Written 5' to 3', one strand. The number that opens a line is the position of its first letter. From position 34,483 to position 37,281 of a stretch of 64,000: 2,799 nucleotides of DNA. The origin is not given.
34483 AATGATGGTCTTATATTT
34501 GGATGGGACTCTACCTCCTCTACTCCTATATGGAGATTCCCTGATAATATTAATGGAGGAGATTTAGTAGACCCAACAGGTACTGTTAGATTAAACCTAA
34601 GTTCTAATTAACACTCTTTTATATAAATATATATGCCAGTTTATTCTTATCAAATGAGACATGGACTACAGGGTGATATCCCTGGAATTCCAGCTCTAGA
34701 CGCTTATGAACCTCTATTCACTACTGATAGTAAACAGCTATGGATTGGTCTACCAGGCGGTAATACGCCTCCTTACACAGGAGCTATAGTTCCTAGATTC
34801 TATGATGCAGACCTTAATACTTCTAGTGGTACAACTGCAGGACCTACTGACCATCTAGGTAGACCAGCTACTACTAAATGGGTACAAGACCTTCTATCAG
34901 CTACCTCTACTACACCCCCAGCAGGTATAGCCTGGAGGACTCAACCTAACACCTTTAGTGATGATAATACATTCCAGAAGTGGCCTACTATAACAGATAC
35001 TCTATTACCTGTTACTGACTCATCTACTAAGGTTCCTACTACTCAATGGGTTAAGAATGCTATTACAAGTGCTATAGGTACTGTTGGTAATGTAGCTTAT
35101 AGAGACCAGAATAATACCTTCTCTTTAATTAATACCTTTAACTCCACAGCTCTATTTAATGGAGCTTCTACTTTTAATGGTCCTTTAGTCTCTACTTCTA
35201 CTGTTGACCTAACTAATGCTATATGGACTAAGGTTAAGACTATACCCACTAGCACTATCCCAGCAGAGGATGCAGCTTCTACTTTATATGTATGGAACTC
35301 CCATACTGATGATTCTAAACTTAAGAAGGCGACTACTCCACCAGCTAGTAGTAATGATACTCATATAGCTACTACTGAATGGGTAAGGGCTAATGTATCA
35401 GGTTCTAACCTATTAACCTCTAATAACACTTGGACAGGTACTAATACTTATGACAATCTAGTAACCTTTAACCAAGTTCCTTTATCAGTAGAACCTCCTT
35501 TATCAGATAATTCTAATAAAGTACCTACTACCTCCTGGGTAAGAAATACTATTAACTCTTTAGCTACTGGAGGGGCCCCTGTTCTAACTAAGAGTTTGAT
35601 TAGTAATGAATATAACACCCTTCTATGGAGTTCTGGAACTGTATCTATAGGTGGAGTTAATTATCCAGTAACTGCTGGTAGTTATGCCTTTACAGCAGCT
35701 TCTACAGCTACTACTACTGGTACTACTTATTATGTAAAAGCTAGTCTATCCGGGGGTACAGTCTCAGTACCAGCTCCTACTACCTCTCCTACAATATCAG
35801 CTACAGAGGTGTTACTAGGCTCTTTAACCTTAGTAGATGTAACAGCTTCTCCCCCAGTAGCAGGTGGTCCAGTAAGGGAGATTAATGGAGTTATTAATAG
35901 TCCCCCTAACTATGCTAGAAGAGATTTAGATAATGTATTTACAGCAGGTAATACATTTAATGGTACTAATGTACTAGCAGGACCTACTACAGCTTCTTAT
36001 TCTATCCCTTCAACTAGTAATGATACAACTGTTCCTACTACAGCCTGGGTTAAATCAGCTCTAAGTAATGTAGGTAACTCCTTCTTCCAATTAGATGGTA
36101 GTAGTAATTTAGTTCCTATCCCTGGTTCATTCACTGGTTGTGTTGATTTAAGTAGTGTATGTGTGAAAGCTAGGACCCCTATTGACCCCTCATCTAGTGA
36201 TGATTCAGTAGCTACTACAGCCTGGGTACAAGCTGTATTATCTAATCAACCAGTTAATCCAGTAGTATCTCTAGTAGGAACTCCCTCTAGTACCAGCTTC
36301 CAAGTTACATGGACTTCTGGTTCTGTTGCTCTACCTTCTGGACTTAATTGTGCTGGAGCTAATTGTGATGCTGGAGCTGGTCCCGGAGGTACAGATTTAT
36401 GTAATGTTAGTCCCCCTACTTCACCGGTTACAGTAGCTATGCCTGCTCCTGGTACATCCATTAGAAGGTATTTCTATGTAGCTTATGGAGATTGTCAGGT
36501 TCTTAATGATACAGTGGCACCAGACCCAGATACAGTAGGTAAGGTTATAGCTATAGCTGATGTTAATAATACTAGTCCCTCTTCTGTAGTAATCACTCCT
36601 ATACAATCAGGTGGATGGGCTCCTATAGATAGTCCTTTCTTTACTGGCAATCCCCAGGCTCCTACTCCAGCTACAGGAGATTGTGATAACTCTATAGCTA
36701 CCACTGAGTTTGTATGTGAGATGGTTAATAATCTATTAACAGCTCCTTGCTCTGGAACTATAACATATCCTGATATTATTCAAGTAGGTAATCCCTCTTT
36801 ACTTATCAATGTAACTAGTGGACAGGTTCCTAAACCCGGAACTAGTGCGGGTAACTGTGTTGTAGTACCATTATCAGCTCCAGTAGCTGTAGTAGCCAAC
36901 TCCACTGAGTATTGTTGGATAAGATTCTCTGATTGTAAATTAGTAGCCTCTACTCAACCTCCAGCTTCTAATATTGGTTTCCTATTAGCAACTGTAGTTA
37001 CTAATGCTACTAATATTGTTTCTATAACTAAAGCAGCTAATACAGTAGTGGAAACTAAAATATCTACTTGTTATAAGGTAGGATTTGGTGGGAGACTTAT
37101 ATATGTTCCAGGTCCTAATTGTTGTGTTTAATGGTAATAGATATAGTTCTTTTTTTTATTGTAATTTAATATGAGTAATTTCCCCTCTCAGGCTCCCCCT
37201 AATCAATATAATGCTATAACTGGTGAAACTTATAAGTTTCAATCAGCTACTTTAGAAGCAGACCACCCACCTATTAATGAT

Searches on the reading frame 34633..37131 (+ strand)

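Call 9: search_protein_families(library=phrogs, proteins=[window:34633-37131:+], max_evalue=0.001)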
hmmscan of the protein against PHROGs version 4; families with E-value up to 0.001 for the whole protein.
window:34633-37131:+ (832 aa): 7 families
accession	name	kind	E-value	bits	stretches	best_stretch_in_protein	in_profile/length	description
phrog_4549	-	tail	1e-10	41.4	1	660-732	269-341/869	tail fiber protein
phrog_4209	-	tail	1e-09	38.9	1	661-703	108-151/406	tail fiber protein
phrog_7032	-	tail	5e-07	29.2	1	662-702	250-290/866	tail fiber protein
phrog_4849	-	tail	2.6e-06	27.2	0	274-313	515-554/788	tail protein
phrog_2631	-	tail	5e-06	26.4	1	649-702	341-385/644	tail fiber protein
phrog_8713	-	tail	1.8e-05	25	1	662-702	394-434/509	tail fiber protein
phrog_22682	-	tail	1.8e-05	25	1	662-703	177-218/400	tail fiber protein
